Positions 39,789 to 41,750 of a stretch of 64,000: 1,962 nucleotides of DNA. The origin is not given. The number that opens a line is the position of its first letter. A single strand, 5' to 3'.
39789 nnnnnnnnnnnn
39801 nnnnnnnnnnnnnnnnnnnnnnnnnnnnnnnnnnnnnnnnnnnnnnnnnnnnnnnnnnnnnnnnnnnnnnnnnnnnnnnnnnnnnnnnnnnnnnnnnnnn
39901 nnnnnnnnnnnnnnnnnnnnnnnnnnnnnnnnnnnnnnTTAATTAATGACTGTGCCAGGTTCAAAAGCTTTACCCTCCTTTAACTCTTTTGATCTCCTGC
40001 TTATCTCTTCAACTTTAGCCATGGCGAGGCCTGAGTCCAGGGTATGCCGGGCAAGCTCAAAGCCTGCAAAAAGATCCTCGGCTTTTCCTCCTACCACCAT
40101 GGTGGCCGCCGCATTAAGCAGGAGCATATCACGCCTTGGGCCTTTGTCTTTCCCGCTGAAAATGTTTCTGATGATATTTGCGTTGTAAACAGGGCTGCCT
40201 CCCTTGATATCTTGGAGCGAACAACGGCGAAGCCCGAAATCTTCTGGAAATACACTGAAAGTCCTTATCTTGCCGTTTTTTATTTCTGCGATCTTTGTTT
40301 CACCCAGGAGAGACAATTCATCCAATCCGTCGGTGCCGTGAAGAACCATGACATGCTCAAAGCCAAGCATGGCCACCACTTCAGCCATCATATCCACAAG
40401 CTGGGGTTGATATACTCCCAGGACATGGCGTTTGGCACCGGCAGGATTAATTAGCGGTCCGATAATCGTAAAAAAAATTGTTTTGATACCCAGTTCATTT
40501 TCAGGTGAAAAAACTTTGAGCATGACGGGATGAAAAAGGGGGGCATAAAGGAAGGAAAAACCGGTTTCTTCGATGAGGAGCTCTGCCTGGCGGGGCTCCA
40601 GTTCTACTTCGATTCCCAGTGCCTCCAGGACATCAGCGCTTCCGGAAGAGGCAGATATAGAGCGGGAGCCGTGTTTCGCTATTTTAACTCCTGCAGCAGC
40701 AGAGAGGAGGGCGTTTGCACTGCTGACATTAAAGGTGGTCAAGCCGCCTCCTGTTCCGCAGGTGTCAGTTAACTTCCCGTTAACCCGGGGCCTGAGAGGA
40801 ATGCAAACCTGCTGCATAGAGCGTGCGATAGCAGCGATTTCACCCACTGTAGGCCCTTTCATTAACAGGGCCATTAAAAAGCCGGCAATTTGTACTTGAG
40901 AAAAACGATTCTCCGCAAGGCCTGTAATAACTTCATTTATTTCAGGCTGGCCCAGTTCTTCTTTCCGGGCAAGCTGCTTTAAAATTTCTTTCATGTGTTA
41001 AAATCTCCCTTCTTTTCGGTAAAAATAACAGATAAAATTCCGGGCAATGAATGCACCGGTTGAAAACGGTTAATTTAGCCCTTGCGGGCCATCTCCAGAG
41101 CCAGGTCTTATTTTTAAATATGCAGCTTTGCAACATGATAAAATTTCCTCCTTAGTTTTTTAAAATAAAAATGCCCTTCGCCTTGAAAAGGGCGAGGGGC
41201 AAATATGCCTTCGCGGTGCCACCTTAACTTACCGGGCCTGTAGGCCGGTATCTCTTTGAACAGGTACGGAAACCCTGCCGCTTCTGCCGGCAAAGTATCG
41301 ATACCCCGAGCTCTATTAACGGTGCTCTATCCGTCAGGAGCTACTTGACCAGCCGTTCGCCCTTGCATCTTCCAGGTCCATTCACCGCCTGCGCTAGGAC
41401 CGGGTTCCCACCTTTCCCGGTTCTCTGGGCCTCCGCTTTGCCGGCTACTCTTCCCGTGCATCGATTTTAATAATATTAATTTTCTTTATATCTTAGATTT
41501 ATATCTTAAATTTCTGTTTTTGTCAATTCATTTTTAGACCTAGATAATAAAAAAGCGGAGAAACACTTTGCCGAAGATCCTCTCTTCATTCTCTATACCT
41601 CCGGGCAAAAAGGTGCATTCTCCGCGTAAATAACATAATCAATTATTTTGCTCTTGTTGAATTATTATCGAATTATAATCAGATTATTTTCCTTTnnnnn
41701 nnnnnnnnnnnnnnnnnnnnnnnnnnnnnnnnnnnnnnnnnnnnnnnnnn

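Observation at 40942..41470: Two-tier Trp control: T-box followed by a WLWRW leader ORF that runs over the trpD start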

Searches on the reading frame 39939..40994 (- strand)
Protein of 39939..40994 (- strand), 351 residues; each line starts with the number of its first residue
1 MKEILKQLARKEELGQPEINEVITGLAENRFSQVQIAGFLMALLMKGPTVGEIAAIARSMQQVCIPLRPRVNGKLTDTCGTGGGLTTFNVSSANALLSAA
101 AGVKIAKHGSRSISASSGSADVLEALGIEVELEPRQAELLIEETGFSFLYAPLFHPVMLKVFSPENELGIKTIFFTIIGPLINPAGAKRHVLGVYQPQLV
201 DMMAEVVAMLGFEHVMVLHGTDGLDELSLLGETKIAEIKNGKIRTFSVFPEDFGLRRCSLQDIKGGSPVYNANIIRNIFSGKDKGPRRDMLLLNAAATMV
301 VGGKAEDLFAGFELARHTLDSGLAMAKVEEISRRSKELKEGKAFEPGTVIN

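Call 29: find_related_loci(query=window:39939-40994:-, collection=genome_contigs, flank=1500)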
Query window:39939-40994:- (351 aa) in genome_contigs; peptide patterns used: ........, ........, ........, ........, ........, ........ (x = any residue, [..] = any of these).
523 stretches matched a pattern; 42 encode a relative of the query (tblastn E <= 1e-3); 42 distinct loci.
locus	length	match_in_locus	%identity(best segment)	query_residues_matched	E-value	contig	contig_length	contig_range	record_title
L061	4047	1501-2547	88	1-349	4e-180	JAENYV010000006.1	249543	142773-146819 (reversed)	MAG: Dethiobacter alkaliphilus isolate BL5_bin.7 BL5_bin7_NODE_23_length_249543_cov_23.071282, whole genome shotgun sequ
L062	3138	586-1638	85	1-351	1e-180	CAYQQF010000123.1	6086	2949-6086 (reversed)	MAG TPA_asm: uncultured Dethiobacter sp. isolate SRP241326_co3_315 genome assembly, contig: NODE_14286_length_6086_cov_4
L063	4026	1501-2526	58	1-342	5e-129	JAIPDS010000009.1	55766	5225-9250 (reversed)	MAG: Desulfobacteraceae bacterium isolate Tobar15.5-16.5m-G13 Tobar15-5-16-5m-C265, whole genome shotgun sequence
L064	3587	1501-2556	61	1-347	6e-125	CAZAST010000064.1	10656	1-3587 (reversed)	MAG TPA_asm: uncultured Syntrophaceae bacterium isolate SRP192927_co6_553 genome assembly, contig: NODE_15860_length_106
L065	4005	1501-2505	62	4-338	2e-124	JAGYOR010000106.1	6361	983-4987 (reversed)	MAG: Deltaproteobacteria bacterium isolate M55B173 106, whole genome shotgun sequence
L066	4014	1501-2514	56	2-339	2e-123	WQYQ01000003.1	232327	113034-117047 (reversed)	MAG: Betaproteobacteria bacterium isolate Emb289P4bin18 Ga0123357_10000008, whole genome shotgun sequence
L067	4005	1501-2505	57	1-335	2e-123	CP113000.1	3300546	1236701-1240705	MAG: Thermodesulfobacteriota bacterium isolate ORM2a chromosome, complete genome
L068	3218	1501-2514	61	1-338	4e-124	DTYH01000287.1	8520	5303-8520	MAG TPA_asm: Desulfobacterales bacterium isolate UWMA-0216 k99_869985, whole genome shotgun sequence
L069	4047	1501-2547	60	1-349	7e-123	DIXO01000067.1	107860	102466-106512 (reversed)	MAG TPA_asm: Syntrophaceae bacterium UBA6078 UBA6078_contig_1886, whole genome shotgun sequence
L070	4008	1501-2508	61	1-336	2e-122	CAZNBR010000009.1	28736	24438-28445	MAG TPA_asm: uncultured Syntrophaceae bacterium isolate SRP178699_co1_451 genome assembly, contig: NODE_1775_length_2873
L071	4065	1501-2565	59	1-347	3e-122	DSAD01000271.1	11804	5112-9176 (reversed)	MAG TPA_asm: Deltaproteobacteria bacterium isolate SpSt-1140 Ga0129302_1002996, whole genome shotgun sequence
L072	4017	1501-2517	61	1-339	6e-122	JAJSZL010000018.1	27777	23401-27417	MAG: Candidatus Desulfofervidaceae bacterium isolate PB11946FWG155 FWG155_Desulfofervidaceae_contig018_0027777bp, whole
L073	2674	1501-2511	60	2-338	2e-127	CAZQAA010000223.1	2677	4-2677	MAG TPA_asm: uncultured Desulfobacterales bacterium isolate binchicken_co219_409 genome assembly, contig: k141_1581007,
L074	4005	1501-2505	61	1-335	3e-121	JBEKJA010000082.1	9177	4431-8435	MAG: Syntrophales bacterium isolate SPRUCE 312 SPRUCE_312_82, whole genome shotgun sequence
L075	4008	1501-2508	60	1-336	1e-120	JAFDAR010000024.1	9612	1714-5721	MAG: Deltaproteobacteria bacterium isolate AB_3033_Bin_75 AB_3033_Bin_75_scaffold_13500, whole genome shotgun sequence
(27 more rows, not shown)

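Call 42: search_protein_families(library=ncbifam, proteins=[window:39939-40994:-])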
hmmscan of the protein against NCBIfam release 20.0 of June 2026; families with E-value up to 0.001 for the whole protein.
window:39939-40994:- (351 aa): 13 families
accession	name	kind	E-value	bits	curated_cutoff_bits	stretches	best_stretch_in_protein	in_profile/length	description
TIGR01245.1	trpD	equivalog_domain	1.2e-107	360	199.05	1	5-332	1-328/330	anthranilate phosphoribosyltransferase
NF011201.0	PRK14607.1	equivalog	7.3e-99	331.8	670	1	1-339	195-532/534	bifunctional anthranilate synthase component II/anthranilate phosphoribosyltransferase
NF007073.0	PRK09522.1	equivalog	7e-56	190.2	738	1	2-333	201-529/531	bifunctional anthranilate synthase glutamate amidotransferase component TrpG/anthranilate phosphoribosyltransferase TrpD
NF005635.0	PRK07394.1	equivalog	5.4e-24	85.1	287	1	13-336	21-345/348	hypothetical protein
NF006564.0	PRK09071.1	equivalog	4.1e-18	65.4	257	1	11-245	27-259/335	glycosyl transferase family protein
TIGR02645.1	ARCH_P_rylase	hypoth_equivalog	5.4e-17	61.4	434.6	1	4-145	89-227/493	putative thymidine phosphorylase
NF003338.0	PRK04350.1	subfamily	3.4e-15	55.4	434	1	4-144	95-232/502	thymidine phosphorylase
TIGR03327.1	AMP_phos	equivalog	1.8e-14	53.2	535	1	4-145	90-228/500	AMP phosphorylase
NF006005.0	PRK08136.1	equivalog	8.5e-13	48.3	185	1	12-241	18-248/314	DNA-binding protein YbiB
NF004490.0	PRK05820.1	equivalog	1.3e-11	43.8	269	1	2-146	6-150/439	thymidine phosphorylase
TIGR02644.1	Y_phosphoryl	subfamily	4.7e-11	42.1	409.05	1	2-148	2-148/417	pyrimidine-nucleoside phosphorylase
TIGR02643.1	T_phosphoryl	equivalog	7.4e-09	35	570.7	1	2-142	4-146/437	thymidine phosphorylase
NF004747.0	PRK06078.1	equivalog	1.9e-06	26.7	559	1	6-138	8-140/434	pyrimidine-nucleoside phosphorylase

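Call 68: find_homologous_proteins(query=window:39939-40994:-, max_evalue=1e-100)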
Query window:39939-40994:- (351 aa): 1672 proteins with E <= 1e-100 among 8000 candidates; the best 120 are listed.
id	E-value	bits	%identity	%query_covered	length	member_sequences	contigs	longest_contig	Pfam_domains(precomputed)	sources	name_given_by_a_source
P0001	9.7e-224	760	100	100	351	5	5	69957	PF00591.28,PF02885.23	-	-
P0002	1.2e-193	661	86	100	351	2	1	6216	PF00591.28,PF02885.23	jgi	-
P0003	3.2e-192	656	86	99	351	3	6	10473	PF00591.28,PF02885.23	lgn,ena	-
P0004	8.1e-163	559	73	99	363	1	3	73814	PF00591.28,PF02885.23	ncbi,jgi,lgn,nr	ncbi:MAG: anthranilate phosphoribosyltransferase [Dethiobacter sp.]|jgi:anthranilate phosphoribosylt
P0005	3.2e-158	544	73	97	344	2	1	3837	PF00591.28,PF02885.23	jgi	-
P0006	8.2e-158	543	70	99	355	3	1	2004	PF00591.28,PF02885.23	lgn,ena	-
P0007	4.0e-157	541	73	97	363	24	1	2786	PF00591.28,PF02885.23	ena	-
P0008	1.1e-156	539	72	97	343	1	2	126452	PF00591.28,PF02885.23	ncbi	ncbi:MAG: anthranilate phosphoribosyltransferase [Bacillota bacterium]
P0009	2.6e-156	538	71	97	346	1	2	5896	PF00591.28,PF02885.23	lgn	-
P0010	5.6e-154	530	69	98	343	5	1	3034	PF00591.28,PF02885.23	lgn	-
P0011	7.9e-153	527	70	97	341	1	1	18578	PF00591.28,PF02885.23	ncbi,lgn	-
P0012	1.1e-152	526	71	97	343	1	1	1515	PF00591.28,PF02885.23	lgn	-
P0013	1.7e-152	526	71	97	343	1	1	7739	PF00591.28,PF02885.23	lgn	-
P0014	1.8e-152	525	70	95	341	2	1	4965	PF00591.28,PF02885.23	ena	-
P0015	2.0e-152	525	70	96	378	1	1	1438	PF00591.28,PF02885.23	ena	-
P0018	7.1e-152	524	71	97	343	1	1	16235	PF00591.28,PF02885.23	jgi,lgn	-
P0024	6.8e-151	520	69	96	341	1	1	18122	PF00591.28,PF02885.23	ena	-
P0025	7.6e-151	520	68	97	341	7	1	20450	PF00591.28,PF02885.23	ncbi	-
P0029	1.4e-150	519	68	96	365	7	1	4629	PF00591.28,PF02885.23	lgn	-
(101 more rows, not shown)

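Call 69: find_encoding_contigs(protein=P0008, flank=1000, max_places=1)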
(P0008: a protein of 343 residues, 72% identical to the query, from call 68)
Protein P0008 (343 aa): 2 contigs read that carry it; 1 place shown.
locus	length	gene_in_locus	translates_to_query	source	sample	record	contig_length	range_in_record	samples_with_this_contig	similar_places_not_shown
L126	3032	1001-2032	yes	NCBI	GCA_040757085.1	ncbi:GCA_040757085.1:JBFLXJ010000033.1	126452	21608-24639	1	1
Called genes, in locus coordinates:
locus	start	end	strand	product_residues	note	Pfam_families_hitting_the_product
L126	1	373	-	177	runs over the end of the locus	PF00383:dCMP_cyt_deam_1, PF14437:MafB19-deam, PF14439:Bd3614-deam (weak)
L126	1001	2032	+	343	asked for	PF02885:Glycos_trans_3N, PF00591:Glycos_transf_3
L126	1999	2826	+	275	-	PF00218:IGPS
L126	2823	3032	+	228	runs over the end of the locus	PF00697:PRAI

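Call 70: find_encoding_contigs(protein=P0009, flank=1000, max_places=1)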
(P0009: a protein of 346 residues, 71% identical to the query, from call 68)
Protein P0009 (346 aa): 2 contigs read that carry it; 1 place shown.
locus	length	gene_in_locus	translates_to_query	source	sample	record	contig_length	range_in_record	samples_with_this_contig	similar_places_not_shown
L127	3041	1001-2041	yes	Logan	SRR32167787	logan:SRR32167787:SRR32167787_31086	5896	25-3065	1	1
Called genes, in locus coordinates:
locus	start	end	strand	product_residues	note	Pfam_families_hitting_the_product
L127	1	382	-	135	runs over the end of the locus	?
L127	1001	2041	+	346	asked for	PF02885:Glycos_trans_3N, PF00591:Glycos_transf_3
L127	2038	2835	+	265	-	PF00218:IGPS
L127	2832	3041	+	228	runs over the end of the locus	PF00697:PRAI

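Call 71: find_encoding_contigs(protein=P0007, flank=1000, max_places=1)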
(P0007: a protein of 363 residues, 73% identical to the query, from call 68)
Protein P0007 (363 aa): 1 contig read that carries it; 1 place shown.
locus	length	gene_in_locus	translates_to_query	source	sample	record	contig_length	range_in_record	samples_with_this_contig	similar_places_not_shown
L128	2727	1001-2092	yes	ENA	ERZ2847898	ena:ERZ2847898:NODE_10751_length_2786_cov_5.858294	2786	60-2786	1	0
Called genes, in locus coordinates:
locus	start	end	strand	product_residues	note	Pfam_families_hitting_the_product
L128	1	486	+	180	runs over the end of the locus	?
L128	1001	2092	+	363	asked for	PF02885:Glycos_trans_3N, PF00591:Glycos_transf_3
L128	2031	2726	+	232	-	?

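Call 72: find_encoding_contigs(protein=P0013, flank=1000, max_places=1)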
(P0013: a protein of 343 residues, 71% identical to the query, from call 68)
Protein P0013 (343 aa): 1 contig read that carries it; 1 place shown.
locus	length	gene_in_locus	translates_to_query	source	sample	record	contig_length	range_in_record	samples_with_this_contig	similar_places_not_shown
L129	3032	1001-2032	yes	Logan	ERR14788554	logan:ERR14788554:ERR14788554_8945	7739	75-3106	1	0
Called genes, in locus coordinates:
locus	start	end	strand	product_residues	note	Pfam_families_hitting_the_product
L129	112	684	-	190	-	-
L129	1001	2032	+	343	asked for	PF02885:Glycos_trans_3N, PF00591:Glycos_transf_3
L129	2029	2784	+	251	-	PF00218:IGPS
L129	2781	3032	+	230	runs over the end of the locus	PF00697:PRAI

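Call 75: find_encoding_contigs(protein=P0003, flank=800, max_places=1)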
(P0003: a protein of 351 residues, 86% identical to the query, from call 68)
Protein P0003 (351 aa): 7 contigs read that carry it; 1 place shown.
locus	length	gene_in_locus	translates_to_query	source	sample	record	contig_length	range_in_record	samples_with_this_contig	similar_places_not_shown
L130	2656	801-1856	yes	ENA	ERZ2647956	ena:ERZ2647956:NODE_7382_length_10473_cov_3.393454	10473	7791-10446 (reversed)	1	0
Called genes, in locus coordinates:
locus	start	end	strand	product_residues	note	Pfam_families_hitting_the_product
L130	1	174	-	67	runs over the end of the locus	?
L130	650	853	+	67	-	-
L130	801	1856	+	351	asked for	PF02885:Glycos_trans_3N, PF00591:Glycos_transf_3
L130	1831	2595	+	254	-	PF00218:IGPS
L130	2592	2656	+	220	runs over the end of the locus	PF00697:PRAI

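Call 76: find_encoding_contigs(protein=P0006, flank=800, max_places=1)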
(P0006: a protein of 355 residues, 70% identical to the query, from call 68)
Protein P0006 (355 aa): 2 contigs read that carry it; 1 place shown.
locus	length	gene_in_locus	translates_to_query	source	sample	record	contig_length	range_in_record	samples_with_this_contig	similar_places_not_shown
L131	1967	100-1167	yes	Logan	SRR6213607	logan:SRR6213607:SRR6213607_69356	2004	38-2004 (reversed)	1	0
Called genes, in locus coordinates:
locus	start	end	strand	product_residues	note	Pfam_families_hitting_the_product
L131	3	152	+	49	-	?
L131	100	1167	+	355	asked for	PF02885:Glycos_trans_3N, PF00591:Glycos_transf_3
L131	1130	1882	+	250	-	PF00218:IGPS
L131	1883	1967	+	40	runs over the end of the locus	?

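Call 77: find_encoding_contigs(protein=P0010, flank=800, max_places=1)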
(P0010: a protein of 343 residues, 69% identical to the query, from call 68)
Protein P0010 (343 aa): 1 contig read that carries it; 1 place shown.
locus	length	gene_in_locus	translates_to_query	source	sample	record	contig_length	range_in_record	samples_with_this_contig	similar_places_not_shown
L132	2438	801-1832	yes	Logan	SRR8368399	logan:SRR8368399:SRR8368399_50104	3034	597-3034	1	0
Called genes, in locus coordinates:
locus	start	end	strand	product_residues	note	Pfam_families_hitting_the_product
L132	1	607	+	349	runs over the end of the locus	PF13384:HTH_23 (weak), PF13518:HTH_28, PF13551:HTH_29 (weak), PF13565:HTH_32, PF13683:rve_3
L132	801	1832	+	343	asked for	PF02885:Glycos_trans_3N, PF00591:Glycos_transf_3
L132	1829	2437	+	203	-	?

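Call 78: find_encoding_contigs(protein=P0011, flank=800, max_places=1)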
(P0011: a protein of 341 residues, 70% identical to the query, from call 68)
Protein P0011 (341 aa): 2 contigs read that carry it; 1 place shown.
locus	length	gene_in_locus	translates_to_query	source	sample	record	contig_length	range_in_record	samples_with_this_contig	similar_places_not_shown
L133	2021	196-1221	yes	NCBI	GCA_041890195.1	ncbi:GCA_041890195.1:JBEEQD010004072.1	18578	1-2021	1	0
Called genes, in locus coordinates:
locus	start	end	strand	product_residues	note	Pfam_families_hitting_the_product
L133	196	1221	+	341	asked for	PF02885:Glycos_trans_3N, PF00591:Glycos_transf_3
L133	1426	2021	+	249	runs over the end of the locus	PF00218:IGPS, PF05690:ThiG (faint)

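Call 79: find_encoding_contigs(protein=P0018, flank=800, max_places=1)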
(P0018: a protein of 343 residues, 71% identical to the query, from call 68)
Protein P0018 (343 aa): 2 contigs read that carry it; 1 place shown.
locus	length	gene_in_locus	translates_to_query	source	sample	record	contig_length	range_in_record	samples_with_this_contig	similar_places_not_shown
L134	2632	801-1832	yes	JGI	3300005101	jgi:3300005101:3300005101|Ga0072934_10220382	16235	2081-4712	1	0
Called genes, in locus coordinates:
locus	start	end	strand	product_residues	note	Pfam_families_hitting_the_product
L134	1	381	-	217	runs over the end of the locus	PF25917:BSH_RND, PF25973:BSH_CzcB, PF25984:BSH_YknX (weak), PF25997:BSH_YhbJ (weak), PF25954:Beta-barrel_RND_2 (faint), PF25963:Beta-barrel_AAEA, PF25990:Beta-barrel_YknX (weak)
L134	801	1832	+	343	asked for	PF02885:Glycos_trans_3N, PF00591:Glycos_transf_3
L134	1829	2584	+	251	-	PF00218:IGPS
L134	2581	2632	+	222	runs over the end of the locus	PF00697:PRAI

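Call 80: find_encoding_contigs(protein=P0029, flank=800, max_places=1)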
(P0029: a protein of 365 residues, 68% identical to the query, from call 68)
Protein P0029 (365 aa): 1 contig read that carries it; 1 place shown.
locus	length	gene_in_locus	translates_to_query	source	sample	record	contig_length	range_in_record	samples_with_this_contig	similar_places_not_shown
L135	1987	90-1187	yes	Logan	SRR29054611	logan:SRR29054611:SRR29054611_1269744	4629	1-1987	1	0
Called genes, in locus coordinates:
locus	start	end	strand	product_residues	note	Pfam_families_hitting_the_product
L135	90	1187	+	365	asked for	PF02885:Glycos_trans_3N, PF00591:Glycos_transf_3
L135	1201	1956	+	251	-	PF00218:IGPS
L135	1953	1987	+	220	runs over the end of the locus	PF00697:PRAI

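Call 85: list_cluster_members(proteins=[P0011, P0029, P0007, P0008, P0003])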
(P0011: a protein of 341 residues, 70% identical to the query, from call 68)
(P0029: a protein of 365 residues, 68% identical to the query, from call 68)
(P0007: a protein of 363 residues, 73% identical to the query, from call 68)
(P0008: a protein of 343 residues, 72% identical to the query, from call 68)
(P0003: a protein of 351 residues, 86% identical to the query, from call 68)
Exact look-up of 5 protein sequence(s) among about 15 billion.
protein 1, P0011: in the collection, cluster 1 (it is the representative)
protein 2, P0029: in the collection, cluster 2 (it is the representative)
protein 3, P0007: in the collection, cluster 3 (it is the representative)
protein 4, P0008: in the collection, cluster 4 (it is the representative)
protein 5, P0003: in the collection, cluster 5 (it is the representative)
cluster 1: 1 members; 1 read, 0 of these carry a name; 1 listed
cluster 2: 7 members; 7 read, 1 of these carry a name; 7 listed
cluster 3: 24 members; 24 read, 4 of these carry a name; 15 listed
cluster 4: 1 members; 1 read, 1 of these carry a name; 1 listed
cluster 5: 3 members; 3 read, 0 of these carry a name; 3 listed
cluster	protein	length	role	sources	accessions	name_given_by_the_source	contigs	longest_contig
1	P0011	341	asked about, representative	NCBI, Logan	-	-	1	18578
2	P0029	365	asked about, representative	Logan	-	-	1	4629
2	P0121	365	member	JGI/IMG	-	anthranilate phosphoribosyltransferase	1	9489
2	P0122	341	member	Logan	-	-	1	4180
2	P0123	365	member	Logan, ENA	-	-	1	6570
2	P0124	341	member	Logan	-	-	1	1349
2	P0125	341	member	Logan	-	-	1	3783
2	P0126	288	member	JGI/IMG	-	-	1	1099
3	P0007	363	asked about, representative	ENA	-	-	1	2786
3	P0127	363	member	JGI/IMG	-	anthranilate phosphoribosyltransferase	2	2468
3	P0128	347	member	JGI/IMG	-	anthranilate phosphoribosyltransferase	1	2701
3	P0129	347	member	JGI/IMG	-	anthranilate phosphoribosyltransferase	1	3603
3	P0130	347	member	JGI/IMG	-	anthranilate phosphoribosyltransferase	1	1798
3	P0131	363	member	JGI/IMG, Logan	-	-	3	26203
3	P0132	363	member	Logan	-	-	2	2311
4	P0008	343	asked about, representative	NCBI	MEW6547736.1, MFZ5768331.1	MAG: anthranilate phosphoribosyltransferase [Bacillota bacterium]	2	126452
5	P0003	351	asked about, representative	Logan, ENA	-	-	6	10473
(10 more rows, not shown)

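Call 86: find_encoding_contigs(protein=P0024, flank=700, max_places=1)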
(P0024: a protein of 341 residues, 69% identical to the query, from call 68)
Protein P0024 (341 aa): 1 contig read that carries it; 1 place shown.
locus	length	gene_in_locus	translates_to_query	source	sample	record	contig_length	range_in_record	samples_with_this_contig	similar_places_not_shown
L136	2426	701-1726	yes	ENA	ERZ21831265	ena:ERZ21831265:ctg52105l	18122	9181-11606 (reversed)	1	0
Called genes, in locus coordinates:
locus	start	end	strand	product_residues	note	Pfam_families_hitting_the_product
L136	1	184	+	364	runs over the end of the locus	PF05977:MFS_3, PF07690:MFS_1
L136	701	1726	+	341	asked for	PF02885:Glycos_trans_3N, PF00591:Glycos_transf_3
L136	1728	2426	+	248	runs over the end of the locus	PF00218:IGPS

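Call 87: find_encoding_contigs(protein=P0025, flank=700, max_places=1)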
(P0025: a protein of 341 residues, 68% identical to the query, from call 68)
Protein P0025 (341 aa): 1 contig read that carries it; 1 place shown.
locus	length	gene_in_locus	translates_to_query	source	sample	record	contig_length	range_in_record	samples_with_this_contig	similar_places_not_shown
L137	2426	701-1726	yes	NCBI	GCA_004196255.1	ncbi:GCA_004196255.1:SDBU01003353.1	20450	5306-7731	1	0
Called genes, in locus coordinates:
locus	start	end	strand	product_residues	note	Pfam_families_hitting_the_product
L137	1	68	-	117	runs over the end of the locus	PF03551:PadR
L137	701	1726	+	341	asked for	PF02885:Glycos_trans_3N, PF00591:Glycos_transf_3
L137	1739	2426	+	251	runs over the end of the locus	PF00218:IGPS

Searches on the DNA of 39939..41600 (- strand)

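Call 8: search_rna_families(source=window, start=40800, end=41600, threshold=evalue, max_evalue=10)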
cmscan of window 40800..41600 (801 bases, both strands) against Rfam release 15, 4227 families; matches with E-value up to 10: 10.
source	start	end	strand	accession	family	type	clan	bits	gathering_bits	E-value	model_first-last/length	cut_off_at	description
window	41185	41470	-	RF00230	T-box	Cis-reg; leader;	-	96.9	93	6.1e-22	1-219/219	no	T-box leader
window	40871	40969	-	RF02071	STnc280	Gene; sRNA;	-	20.6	80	0.58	1-83/83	no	Salmonella enterica sRNA STnc280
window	41102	41204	+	RF01820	RsaE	Gene; sRNA;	-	20.2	79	0.89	1-112/112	no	RNA Staph. aureus E (RoxS)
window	41124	41260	+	RF02070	STnc300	Gene; sRNA;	-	19.1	80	8.3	1-159/159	no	Salmonella enterica sRNA STnc300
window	41163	41210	+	RF03452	mir-3121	Gene; miRNA;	-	18.3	108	0.51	1-77/77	no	mir-3121 microRNA precursor family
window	40989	41044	-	RF02700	HtrA_thermometer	Cis-reg; thermoregulator;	-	18.1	52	1.8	1-46/46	no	HtrA 5' UTR thermometer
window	41072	41227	-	RF01589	plasmodium_snoR11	Gene; snRNA; snoRNA; HACA-box;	-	17.2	80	7.7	1-207/207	no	small nucleolar RNA snoR11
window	41146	41171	-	RF00522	PreQ1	Cis-reg; riboswitch;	-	16.2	39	1.7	1-45/45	no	PreQ1 (pre queuosine) riboswitch aptamer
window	41178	41195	-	RF01366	CRISPR-DR53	Gene; CRISPR;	-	16.1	45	6.3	13-30/37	no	CRISPR RNA direct repeat element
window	41363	41563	-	RF02267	Vax2os1_2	Gene; lncRNA;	-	7.9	55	0.58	267-466/466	no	Vax2os1 conserved region 2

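Call 74: search_rna_families(sources=[L126, L127, L128, L129], threshold=gathering)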
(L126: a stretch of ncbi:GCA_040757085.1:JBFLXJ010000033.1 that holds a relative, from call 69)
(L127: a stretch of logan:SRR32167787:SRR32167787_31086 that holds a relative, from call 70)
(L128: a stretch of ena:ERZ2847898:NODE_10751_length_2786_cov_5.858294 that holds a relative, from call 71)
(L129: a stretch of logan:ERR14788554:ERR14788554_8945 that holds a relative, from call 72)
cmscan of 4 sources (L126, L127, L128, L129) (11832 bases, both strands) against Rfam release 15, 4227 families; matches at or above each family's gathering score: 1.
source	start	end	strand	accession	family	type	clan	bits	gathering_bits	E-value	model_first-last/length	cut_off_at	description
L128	553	822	+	RF00230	T-box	Cis-reg; leader;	-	114.6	93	2.5e-25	1-219/219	no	T-box leader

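Call 89: search_rna_families(sources=[L130, L133, L135, L136, L137, L126], threshold=evalue, max_evalue=0.001)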
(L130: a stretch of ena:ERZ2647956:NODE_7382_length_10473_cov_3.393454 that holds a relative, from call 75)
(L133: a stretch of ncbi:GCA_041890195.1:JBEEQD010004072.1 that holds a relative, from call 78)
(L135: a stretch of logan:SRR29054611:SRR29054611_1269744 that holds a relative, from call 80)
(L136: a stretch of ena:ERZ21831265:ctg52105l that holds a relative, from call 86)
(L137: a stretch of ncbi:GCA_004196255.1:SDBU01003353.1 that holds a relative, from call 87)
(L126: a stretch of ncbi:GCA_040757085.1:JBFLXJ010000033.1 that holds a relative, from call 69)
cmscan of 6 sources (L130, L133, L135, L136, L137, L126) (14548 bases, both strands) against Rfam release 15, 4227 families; matches with E-value up to 0.001: 3.
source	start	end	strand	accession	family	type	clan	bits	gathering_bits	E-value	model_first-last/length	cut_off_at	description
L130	308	588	+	RF00230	T-box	Cis-reg; leader;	-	100.5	93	1.3e-21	1-219/219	no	T-box leader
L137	298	565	+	RF00230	T-box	Cis-reg; leader;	-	93.6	93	7.8e-20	1-219/219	no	T-box leader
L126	657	921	+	RF00230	T-box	Cis-reg; leader;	-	84.3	93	1.9e-17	1-219/219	no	T-box leader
